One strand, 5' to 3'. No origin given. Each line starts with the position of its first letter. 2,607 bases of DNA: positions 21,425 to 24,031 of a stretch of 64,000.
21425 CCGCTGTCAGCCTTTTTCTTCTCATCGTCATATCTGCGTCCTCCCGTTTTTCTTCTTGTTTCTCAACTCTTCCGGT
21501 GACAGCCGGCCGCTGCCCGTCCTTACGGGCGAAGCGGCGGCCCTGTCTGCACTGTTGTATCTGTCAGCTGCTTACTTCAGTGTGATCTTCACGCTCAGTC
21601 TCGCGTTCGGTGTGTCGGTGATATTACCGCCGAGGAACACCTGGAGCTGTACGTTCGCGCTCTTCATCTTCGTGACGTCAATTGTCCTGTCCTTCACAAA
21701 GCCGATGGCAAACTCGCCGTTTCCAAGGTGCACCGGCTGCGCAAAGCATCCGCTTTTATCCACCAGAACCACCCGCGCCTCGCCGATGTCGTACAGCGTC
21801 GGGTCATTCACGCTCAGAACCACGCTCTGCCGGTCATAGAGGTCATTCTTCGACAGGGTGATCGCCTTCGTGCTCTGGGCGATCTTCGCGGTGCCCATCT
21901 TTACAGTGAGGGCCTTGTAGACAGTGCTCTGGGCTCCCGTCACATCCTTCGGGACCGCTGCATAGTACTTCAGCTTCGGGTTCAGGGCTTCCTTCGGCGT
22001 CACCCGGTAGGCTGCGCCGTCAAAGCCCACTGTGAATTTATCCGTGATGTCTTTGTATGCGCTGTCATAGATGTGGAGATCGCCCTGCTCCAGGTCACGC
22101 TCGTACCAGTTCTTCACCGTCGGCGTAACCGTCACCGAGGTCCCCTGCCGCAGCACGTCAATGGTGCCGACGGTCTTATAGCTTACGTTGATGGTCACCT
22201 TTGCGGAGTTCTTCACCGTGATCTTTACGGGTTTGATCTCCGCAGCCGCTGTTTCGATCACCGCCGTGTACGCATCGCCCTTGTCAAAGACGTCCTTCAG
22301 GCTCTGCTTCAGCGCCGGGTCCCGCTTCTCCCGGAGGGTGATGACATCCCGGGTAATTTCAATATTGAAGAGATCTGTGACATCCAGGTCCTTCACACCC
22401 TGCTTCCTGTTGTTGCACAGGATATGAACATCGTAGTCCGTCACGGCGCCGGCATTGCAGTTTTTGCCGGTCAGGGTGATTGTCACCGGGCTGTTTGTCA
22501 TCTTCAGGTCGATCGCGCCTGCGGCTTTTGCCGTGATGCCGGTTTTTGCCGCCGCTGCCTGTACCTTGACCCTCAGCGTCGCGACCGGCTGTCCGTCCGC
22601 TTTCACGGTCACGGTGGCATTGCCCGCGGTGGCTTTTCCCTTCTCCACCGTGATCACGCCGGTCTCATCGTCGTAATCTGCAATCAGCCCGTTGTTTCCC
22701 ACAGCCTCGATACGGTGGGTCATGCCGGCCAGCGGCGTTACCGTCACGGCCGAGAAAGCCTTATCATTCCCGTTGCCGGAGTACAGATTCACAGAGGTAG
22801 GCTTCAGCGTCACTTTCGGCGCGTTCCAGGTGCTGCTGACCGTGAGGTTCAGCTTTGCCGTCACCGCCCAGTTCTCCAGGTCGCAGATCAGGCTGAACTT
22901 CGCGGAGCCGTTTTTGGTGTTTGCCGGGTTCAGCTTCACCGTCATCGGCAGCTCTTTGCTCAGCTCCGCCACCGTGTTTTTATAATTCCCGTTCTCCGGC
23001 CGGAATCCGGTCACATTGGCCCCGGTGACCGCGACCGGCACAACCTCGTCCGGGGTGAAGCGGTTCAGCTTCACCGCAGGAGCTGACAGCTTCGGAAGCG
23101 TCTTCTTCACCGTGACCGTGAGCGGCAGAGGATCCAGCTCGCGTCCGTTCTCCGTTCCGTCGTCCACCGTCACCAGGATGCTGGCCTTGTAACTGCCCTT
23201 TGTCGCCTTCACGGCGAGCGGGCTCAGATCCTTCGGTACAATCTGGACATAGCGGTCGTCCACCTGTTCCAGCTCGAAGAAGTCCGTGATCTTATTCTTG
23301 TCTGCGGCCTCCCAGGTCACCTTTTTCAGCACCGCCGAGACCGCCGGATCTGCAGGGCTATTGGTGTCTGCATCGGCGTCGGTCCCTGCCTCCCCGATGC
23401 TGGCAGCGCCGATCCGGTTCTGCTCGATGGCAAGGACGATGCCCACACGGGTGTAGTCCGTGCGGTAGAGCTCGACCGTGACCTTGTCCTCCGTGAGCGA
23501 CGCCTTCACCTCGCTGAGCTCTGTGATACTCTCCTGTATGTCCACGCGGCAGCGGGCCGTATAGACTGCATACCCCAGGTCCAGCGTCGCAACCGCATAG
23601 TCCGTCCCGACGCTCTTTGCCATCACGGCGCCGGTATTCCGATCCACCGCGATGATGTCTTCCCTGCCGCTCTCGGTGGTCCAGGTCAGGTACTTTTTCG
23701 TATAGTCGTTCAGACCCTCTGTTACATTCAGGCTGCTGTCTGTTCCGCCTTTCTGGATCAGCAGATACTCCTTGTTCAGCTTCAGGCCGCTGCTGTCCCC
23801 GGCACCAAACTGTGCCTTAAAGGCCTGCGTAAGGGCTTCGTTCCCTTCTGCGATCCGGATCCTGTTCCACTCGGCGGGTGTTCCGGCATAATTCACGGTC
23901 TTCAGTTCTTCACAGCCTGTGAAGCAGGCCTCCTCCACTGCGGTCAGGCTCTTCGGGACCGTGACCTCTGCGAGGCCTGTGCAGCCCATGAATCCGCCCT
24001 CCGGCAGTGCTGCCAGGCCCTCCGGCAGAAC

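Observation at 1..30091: Co-directional 30-kb array of secreted giant hydrolases: four S8 subtilases, an orphan prodomain-like lipoprotein and two transglutaminase-like giants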

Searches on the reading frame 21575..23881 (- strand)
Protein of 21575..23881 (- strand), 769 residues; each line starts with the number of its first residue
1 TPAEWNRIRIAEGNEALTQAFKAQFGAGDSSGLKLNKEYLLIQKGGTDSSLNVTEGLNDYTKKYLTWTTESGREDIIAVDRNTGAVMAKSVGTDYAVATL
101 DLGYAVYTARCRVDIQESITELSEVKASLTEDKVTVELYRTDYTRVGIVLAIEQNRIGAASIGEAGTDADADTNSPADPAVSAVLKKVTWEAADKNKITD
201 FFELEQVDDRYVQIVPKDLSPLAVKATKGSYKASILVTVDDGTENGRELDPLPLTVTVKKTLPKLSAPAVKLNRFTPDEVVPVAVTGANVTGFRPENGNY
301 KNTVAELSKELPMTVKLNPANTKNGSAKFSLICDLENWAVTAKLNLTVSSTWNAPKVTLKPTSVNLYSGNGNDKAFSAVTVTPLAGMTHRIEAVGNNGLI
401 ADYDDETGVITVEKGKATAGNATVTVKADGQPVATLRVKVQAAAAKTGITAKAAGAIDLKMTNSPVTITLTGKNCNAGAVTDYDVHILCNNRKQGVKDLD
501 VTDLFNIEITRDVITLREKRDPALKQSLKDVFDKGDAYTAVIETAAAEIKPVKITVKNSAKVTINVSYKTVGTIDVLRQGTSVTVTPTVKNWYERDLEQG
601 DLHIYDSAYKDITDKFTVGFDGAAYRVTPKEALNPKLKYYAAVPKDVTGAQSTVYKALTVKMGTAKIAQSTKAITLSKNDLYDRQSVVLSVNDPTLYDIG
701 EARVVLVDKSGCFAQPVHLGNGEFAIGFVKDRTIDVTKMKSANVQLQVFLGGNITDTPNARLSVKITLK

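Call 21: search_protein_families(library=pfam, proteins=[window:21575-23881:-], max_evalue=1)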
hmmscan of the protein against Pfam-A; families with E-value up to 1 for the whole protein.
window:21575-23881:- (769 aa): 7 families
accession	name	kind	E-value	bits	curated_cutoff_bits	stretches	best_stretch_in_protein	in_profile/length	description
PF21874.1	CofJ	-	0.035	13.8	27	1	551-683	5-128/296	CofJ protein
PF25230.1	DUF7846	-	0.04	14.2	26.3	1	410-478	77-145/177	Domain of unknown function (DUF7846)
PF08567.17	PH_TFIIH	-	0.072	13.9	27.1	0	539-570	26-57/88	TFIIH p62 subunit, N-terminal domain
PF07550.17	Shr-like_HID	-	0.073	14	22.3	1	391-439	28-80/82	Heme-binding protein Shr-like, Hb-interacting domain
PF25354.1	Ig_NUP210_16th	-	0.14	12.1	27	1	71-93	34-56/72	NUP210-like, Ig-like domain 16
PF22359.2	Big-like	-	0.78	10.5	27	1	393-428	14-48/48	Bacterial Ig-like domain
PF07705.17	CARDB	-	0.84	10.3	22.7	0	414-450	30-58/101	CARDB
